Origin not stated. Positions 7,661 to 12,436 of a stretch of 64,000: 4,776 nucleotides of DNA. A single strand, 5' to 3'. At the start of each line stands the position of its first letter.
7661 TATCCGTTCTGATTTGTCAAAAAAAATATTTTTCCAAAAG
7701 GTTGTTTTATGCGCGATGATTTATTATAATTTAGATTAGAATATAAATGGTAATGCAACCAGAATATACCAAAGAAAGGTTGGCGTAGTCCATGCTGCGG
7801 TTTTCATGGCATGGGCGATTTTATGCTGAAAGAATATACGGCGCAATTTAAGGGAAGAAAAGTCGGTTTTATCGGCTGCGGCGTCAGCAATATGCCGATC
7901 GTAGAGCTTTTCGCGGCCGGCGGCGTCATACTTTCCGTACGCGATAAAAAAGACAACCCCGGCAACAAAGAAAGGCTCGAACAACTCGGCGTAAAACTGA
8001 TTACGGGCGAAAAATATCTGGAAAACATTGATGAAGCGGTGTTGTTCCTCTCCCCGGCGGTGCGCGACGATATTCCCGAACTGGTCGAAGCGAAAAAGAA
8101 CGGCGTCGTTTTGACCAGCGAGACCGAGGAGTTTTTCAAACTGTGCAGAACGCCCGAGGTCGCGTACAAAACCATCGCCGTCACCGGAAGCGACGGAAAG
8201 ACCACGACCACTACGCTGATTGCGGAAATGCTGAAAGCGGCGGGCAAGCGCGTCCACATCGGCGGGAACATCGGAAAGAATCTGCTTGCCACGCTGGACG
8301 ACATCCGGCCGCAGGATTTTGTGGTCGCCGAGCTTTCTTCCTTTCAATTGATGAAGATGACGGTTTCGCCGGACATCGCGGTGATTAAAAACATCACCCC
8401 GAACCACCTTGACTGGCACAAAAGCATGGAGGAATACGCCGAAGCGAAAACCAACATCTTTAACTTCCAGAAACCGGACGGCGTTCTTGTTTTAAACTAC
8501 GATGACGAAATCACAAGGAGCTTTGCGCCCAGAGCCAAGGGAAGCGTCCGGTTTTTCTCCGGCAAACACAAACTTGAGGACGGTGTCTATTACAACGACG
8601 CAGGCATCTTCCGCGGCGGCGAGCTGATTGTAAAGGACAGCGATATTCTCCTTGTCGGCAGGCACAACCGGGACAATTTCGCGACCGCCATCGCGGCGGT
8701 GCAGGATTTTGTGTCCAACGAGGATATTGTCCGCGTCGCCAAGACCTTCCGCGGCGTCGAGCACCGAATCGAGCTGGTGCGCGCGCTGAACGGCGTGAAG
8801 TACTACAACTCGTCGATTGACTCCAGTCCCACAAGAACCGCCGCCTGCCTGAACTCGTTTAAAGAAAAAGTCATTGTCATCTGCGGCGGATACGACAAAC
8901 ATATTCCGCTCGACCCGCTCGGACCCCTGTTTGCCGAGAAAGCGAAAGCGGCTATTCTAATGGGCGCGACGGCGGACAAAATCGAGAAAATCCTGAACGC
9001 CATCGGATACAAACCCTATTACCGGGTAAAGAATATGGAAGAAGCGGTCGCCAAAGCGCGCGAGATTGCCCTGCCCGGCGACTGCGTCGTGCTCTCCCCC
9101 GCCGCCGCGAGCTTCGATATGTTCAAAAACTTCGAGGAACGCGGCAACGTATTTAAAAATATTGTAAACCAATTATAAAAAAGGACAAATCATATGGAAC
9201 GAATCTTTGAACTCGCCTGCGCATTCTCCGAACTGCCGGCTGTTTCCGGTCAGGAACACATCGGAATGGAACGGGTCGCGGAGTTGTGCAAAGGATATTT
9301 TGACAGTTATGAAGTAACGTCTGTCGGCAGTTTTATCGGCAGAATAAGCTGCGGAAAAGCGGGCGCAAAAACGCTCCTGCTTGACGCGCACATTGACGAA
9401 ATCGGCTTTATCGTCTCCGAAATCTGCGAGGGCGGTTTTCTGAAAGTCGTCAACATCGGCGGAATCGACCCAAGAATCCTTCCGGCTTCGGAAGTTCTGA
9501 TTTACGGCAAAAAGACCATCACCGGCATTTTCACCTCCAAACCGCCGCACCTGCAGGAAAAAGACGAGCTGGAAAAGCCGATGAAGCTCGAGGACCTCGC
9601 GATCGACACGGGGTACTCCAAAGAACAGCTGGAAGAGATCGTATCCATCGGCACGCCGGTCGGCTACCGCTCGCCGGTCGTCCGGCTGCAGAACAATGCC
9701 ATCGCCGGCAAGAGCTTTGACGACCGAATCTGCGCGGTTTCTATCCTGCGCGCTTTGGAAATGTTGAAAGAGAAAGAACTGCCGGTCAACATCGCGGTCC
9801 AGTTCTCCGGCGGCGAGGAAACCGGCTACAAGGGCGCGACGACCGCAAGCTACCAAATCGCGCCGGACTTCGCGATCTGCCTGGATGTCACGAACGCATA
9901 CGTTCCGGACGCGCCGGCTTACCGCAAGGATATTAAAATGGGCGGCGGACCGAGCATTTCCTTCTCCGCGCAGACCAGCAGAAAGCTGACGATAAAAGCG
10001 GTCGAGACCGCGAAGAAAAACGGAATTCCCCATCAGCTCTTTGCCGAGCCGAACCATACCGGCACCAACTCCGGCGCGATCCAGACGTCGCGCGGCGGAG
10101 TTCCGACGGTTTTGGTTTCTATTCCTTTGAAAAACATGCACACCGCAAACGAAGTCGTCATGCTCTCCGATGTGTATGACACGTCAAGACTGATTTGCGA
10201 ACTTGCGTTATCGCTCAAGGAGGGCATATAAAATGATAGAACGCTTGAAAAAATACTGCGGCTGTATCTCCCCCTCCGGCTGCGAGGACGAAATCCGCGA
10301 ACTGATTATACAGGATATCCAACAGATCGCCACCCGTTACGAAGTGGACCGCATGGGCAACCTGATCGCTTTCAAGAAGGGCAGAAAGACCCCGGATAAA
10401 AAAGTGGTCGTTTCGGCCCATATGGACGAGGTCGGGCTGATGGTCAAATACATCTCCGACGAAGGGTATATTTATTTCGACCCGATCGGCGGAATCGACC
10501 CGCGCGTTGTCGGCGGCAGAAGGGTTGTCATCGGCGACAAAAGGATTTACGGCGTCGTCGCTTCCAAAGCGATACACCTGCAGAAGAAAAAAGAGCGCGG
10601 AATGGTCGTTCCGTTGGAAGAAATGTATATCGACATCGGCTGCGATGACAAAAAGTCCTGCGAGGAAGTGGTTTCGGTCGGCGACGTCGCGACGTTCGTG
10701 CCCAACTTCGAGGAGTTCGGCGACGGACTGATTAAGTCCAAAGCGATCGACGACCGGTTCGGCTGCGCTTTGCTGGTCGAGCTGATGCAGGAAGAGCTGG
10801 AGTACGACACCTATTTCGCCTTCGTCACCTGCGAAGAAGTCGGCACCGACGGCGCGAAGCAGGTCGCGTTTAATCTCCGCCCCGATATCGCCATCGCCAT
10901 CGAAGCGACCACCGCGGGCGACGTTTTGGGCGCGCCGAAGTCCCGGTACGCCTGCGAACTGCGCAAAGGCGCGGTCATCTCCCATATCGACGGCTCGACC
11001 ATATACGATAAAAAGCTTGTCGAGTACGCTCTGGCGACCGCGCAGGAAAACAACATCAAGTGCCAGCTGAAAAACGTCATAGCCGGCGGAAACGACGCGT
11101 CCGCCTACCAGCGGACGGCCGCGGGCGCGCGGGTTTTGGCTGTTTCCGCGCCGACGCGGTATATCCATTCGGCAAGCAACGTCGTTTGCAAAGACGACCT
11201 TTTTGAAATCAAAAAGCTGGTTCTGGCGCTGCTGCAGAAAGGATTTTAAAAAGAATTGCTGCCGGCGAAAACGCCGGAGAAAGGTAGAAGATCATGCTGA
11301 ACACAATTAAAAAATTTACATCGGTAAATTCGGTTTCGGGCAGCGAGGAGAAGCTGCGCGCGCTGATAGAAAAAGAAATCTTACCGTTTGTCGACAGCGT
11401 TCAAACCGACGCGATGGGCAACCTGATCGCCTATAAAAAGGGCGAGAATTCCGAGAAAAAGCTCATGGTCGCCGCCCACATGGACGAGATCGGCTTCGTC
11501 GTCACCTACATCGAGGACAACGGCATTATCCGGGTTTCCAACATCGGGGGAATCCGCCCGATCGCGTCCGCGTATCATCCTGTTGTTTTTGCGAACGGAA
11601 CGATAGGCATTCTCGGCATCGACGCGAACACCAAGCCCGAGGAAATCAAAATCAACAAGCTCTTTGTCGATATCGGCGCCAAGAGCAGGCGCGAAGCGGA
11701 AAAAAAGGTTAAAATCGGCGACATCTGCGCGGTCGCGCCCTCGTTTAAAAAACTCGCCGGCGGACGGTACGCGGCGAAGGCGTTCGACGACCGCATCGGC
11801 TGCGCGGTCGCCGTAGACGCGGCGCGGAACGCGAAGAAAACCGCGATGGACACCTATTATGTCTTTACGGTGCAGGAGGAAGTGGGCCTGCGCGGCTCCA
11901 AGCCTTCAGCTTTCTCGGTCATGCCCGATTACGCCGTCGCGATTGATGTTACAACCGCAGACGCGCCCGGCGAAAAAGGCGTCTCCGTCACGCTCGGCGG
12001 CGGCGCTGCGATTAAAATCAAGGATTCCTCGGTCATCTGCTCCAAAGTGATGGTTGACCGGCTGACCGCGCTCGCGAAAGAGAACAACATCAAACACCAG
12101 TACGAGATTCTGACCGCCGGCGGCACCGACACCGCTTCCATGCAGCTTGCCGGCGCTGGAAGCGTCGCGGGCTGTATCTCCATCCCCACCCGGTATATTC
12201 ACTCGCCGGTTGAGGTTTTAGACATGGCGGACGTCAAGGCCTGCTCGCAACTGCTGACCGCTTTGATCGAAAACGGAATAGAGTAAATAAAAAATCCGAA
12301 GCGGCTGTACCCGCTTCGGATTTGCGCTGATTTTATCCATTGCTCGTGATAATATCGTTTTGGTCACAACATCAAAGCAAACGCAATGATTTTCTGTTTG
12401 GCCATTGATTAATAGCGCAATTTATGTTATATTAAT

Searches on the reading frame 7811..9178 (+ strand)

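Call 52: search_protein_families(library=pfam, proteins=[window:7811-9178:+], max_evalue=0.00001)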
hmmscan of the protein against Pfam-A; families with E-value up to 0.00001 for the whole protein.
window:7811-9178:+ (455 aa): 3 families
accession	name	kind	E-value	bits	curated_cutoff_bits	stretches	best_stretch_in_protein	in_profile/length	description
PF08245.18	Mur_ligase_M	-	1.9e-34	119.8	24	1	124-297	1-200/200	Mur ligase middle domain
PF02875.26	Mur_ligase_C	-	1.8e-13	51.9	28.4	1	318-431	1-126/127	Mur ligase, glutamate ligase domain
PF21799.2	MurD-like_N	-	1.2e-06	29.2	27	1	18-100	3-85/88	Mur ligase MurD-like, N-terminal domain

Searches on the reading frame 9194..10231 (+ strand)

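Call 52: search_protein_families(library=pfam, proteins=[window:9194-10231:+], max_evalue=0.00001)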
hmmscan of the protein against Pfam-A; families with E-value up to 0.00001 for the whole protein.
window:9194-10231:+ (345 aa): 2 families
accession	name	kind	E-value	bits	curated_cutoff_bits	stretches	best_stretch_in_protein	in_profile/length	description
PF05343.19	Peptidase_M42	-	1.9e-73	247.6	23.2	1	45-333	1-292/292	M42 glutamyl aminopeptidase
PF02127.20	Peptidase_M18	-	9.2e-07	28.5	24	0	223-333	308-427/432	Aminopeptidase I zinc metalloprotease (M18)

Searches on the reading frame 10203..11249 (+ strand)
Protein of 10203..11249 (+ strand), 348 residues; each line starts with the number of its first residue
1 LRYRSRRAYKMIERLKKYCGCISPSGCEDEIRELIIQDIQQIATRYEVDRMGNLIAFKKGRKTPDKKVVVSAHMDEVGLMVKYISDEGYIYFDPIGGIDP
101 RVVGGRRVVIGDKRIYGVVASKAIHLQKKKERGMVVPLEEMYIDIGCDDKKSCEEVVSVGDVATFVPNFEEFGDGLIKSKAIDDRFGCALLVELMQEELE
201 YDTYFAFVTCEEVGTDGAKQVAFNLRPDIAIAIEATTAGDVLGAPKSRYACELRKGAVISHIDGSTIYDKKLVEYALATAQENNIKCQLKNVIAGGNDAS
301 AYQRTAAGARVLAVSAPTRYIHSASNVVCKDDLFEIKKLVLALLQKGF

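Call 52: search_protein_families(library=pfam, proteins=[window:10203-11249:+], max_evalue=0.00001)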
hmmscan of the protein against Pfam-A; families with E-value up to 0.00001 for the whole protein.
window:10203-11249:+ (348 aa): 2 families
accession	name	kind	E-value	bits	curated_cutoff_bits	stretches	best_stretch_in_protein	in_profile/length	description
PF05343.19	Peptidase_M42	-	8.5e-85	284.8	23.2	1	52-339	1-292/292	M42 glutamyl aminopeptidase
PF04389.22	Peptidase_M28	-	5.5e-08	33.2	21.3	0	181-325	30-171/193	Peptidase family M28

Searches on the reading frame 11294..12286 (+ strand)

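Call 52: search_protein_families(library=pfam, proteins=[window:11294-12286:+], max_evalue=0.00001)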
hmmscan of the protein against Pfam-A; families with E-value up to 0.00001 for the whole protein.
window:11294-12286:+ (330 aa): 2 families
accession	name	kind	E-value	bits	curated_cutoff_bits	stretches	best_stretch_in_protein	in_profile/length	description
PF05343.19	Peptidase_M42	-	5.9e-88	295.1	23.2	1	42-320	1-292/292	M42 glutamyl aminopeptidase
PF01546.33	Peptidase_M20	-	2.5e-09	37.8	24.6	1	158-327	28-206/206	Peptidase family M20/M25/M40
